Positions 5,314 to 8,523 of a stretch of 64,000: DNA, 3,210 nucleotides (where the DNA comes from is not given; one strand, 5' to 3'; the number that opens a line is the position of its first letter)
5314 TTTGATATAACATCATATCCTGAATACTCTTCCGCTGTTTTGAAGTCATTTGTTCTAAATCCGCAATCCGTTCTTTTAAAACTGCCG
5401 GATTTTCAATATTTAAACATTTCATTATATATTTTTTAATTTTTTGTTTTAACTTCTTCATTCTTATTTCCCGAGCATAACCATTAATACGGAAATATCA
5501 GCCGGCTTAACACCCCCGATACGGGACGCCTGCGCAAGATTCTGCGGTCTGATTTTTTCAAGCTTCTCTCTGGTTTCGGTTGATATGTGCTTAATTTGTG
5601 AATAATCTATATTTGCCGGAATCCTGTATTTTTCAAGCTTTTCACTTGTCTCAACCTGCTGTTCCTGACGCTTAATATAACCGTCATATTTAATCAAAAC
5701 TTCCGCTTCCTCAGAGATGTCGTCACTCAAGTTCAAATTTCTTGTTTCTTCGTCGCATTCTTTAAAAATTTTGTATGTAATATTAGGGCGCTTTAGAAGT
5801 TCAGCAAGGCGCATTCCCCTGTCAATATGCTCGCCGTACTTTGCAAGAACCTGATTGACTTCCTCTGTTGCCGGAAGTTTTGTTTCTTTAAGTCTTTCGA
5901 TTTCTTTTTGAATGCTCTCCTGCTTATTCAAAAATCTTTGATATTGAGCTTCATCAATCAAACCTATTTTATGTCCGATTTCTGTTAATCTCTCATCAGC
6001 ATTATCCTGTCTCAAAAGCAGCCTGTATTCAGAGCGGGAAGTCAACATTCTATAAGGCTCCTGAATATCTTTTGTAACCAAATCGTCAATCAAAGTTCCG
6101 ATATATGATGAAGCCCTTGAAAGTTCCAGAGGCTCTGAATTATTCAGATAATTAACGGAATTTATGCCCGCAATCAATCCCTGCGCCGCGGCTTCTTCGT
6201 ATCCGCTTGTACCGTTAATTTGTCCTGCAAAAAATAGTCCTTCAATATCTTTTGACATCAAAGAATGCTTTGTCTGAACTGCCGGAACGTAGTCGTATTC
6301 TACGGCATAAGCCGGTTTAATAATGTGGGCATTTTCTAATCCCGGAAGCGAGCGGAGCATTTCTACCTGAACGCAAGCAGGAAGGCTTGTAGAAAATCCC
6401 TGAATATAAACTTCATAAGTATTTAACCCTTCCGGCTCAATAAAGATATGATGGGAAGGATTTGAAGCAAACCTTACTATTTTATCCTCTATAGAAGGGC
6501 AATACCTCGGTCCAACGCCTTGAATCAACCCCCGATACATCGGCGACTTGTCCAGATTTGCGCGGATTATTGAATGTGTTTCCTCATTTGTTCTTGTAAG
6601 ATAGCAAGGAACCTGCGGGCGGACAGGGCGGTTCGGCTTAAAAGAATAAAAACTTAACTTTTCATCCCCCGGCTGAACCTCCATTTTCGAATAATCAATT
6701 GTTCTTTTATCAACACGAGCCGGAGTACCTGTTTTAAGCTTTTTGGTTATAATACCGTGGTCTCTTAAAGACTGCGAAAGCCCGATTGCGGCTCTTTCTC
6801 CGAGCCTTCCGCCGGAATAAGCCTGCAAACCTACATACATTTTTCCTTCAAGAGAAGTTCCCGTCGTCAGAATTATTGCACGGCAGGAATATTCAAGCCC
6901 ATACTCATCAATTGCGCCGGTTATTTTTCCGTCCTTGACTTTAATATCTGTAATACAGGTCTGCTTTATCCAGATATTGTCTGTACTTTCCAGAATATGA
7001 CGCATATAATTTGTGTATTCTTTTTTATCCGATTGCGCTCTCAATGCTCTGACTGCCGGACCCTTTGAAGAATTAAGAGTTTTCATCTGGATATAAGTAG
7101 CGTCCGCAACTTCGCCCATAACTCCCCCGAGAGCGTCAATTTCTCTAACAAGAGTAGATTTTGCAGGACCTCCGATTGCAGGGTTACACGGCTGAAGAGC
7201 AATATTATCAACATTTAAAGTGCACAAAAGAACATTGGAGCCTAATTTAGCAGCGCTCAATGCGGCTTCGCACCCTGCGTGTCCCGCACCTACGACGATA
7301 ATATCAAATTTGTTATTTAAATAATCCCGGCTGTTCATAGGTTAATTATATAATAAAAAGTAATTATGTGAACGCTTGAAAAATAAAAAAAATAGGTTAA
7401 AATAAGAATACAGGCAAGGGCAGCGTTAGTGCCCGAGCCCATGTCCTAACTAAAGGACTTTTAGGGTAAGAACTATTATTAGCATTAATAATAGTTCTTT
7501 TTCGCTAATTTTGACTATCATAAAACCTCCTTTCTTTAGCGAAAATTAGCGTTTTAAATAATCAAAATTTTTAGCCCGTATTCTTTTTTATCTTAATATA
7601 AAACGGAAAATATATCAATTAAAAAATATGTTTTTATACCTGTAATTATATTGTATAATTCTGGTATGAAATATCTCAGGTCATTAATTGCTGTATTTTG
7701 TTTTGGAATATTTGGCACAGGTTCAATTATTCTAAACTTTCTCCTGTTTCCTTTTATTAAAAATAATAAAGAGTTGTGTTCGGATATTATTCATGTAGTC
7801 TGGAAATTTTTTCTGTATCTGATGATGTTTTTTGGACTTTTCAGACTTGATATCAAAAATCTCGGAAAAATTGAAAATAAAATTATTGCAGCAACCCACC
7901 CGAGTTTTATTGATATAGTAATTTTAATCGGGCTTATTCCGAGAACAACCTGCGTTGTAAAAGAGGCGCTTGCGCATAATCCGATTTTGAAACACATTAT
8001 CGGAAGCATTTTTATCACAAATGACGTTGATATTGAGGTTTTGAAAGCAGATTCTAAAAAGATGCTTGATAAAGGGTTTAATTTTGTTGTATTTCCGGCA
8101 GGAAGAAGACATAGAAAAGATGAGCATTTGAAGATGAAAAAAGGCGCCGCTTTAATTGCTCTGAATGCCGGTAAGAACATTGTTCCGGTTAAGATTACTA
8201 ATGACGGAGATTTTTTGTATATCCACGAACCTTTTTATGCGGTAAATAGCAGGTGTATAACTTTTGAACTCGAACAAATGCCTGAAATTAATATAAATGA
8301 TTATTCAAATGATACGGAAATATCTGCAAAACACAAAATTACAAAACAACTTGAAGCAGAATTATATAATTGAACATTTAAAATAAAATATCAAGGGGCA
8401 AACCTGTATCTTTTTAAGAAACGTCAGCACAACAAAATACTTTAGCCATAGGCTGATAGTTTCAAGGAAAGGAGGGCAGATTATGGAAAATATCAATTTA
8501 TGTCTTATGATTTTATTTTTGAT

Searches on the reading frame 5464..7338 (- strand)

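Call 6: search_protein_families(library=pfam, proteins=[window:5464-7338:-], max_evalue=0.001)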
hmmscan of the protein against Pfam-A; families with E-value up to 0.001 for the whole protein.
window:5464-7338:- (624 aa): 8 families
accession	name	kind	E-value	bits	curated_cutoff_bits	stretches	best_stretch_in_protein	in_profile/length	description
PF01134.28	GIDA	-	1.3e-159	531.9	22.1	1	12-401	1-390/391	Glucose inhibited division protein A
PF13932.14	SAM_GIDA_C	-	3.1e-24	85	27.1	1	565-619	3-57/57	tRNA modifying enzyme MnmG/GidA C-terminal helical bundle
PF21680.2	GIDA_C_1st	-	3.9e-22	79.2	24.7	1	463-559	1-96/96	tRNA modifying enzyme MnmG/GidA C-terminal helical domain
PF12831.13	FAD_oxidored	-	9.3e-07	28.9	27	1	12-144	1-126/416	FAD dependent oxidoreductase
PF07992.20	Pyr_redox_2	-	1.3e-06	28.5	26.1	1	11-161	1-109/291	Pyridine nucleotide-disulphide oxidoreductase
PF03486.20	HI0933_like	-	0.00024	21.1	50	0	12-39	2-29/244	HI0933-like protein Rossmann domain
PF01266.30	DAO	-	0.00026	21.1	27.9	0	12-39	1-28/353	FAD dependent oxidoreductase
PF00890.30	FAD_binding_2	-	0.00043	20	20.4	1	12-40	1-29/414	FAD binding domain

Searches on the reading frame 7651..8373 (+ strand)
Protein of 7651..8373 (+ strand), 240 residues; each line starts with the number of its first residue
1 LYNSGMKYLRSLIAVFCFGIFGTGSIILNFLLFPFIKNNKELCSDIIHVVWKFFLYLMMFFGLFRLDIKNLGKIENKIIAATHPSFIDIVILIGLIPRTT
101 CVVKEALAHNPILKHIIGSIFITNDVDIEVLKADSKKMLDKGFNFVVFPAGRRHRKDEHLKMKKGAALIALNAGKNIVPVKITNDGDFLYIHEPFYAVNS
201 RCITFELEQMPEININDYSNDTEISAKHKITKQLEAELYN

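Call 6: search_protein_families(library=pfam, proteins=[window:7651-8373:+], max_evalue=0.001)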
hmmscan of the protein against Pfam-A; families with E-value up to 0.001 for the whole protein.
window:7651-8373:+ (240 aa): 1 family
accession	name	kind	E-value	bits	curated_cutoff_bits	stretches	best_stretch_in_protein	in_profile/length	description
PF01553.26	Acyltransferase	-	4.5e-13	49.6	23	1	70-182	9-131/132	Acyltransferase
